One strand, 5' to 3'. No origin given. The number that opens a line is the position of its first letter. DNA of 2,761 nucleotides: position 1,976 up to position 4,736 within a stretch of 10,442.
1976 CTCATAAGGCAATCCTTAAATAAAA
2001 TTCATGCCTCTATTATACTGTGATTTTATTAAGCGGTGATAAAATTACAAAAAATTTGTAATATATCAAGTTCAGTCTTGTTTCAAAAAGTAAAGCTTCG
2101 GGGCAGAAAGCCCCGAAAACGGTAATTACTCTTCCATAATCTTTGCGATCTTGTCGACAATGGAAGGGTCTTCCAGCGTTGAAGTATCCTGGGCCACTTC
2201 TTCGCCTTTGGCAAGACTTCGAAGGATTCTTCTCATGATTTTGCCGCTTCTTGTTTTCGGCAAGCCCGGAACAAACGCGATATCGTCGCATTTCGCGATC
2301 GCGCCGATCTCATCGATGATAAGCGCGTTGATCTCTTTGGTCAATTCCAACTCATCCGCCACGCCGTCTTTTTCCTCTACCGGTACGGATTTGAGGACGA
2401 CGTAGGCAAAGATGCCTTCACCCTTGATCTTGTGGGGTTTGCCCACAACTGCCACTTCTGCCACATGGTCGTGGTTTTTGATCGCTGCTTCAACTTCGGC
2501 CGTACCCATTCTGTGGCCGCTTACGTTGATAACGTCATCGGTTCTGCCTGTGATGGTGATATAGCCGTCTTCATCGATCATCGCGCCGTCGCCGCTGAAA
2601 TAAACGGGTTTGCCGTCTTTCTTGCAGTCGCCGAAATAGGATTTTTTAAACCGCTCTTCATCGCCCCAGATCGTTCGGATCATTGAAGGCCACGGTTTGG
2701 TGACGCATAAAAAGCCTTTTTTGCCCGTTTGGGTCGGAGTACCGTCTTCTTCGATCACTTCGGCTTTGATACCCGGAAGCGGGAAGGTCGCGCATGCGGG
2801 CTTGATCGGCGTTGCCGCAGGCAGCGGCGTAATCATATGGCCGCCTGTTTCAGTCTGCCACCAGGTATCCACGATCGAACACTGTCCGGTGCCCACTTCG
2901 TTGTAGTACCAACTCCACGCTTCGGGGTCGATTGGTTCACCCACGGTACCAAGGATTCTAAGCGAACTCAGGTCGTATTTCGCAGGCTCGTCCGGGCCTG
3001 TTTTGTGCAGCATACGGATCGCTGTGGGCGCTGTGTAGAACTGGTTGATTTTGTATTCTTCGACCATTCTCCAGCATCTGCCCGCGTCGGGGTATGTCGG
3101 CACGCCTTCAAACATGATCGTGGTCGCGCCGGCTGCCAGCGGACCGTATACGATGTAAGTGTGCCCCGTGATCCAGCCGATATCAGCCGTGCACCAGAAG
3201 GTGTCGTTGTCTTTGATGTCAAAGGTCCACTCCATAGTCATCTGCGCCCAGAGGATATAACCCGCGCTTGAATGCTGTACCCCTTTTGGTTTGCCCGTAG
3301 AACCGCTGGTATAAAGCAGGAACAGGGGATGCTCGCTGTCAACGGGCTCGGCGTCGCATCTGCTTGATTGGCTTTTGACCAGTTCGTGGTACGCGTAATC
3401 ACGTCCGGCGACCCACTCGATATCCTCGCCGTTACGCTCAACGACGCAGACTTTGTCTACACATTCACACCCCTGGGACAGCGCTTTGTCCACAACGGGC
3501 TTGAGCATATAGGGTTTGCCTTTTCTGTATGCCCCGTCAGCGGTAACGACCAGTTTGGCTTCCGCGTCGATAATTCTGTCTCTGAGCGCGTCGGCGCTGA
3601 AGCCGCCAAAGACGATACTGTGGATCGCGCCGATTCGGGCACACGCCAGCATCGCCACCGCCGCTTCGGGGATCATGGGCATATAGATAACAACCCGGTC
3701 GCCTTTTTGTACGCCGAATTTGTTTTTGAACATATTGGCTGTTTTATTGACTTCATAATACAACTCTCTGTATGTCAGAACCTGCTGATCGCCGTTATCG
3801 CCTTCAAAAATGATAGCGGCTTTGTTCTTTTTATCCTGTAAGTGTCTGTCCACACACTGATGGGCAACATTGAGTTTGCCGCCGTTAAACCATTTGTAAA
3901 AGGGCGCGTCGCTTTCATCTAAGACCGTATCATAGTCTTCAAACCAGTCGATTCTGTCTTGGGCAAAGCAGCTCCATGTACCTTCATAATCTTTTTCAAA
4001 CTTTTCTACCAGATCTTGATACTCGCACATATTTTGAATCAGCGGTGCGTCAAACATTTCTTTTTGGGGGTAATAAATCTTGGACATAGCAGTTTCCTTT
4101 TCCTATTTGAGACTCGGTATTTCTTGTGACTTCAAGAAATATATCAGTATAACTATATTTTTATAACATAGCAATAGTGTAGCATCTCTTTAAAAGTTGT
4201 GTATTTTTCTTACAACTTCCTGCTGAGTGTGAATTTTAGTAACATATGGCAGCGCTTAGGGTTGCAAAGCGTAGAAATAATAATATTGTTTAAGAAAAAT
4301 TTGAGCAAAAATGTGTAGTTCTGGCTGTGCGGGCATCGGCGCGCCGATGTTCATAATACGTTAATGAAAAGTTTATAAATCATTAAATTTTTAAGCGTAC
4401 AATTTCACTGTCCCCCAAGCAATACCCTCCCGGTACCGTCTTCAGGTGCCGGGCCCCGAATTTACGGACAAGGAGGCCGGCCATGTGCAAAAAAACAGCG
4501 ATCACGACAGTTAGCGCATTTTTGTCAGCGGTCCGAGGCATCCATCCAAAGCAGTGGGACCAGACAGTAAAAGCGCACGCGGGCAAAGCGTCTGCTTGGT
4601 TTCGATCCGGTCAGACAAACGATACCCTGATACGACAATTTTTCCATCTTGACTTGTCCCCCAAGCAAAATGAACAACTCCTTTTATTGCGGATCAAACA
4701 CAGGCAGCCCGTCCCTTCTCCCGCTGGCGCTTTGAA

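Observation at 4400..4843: GC-rich island between acs and the two-component operon: questionable 115-aa ORF, 14-bp direct repeats and an internal promoter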

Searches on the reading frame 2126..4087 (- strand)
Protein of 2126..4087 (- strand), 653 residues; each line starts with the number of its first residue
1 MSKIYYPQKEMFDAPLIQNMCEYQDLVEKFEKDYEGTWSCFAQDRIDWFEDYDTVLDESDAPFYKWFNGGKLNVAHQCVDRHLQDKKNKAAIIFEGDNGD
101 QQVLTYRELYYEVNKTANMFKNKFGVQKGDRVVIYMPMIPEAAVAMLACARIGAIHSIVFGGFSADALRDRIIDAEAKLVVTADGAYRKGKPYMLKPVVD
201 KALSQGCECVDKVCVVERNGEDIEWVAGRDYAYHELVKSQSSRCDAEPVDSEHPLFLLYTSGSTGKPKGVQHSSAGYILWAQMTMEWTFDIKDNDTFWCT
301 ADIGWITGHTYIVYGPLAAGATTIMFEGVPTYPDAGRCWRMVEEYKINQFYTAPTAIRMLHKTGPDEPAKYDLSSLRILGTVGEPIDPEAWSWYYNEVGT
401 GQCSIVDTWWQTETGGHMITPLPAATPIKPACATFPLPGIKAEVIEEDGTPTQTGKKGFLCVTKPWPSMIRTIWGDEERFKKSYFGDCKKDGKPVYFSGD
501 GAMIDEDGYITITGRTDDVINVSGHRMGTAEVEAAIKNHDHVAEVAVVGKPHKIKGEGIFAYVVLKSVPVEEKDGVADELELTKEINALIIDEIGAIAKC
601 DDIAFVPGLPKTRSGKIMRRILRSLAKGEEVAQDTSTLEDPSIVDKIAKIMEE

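Call 8: search_protein_families(library=pfam, proteins=[window:2126-4087:-], max_evalue=0.01)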
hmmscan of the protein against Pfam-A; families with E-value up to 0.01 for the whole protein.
window:2126-4087:- (653 aa): 3 families
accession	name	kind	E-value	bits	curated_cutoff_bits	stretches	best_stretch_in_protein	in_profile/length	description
PF00501.34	AMP-binding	-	1.1e-85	288.2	29.9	1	80-466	2-378/384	AMP-binding enzyme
PF13193.12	AMP-binding_C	-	2.4e-21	76.9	24.5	1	531-616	1-76/76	AMP-binding enzyme C-terminal domain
PF16177.11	ACAS_N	-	3e-17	62.6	27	1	23-78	1-55/55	Acetyl-coenzyme A synthetase N-terminus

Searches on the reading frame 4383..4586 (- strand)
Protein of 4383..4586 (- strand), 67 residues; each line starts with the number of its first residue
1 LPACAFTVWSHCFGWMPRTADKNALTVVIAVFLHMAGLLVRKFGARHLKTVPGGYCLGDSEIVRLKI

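Call 8: search_protein_families(library=pfam, proteins=[window:4383-4586:-], max_evalue=0.01)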
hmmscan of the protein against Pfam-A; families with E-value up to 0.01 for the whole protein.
window:4383-4586:- (67 aa): 0 families
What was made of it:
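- Tried and rejected: Minus-strand ORF 4383-4586: no family hit (call 8) and no sign of conservation; dismissed.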
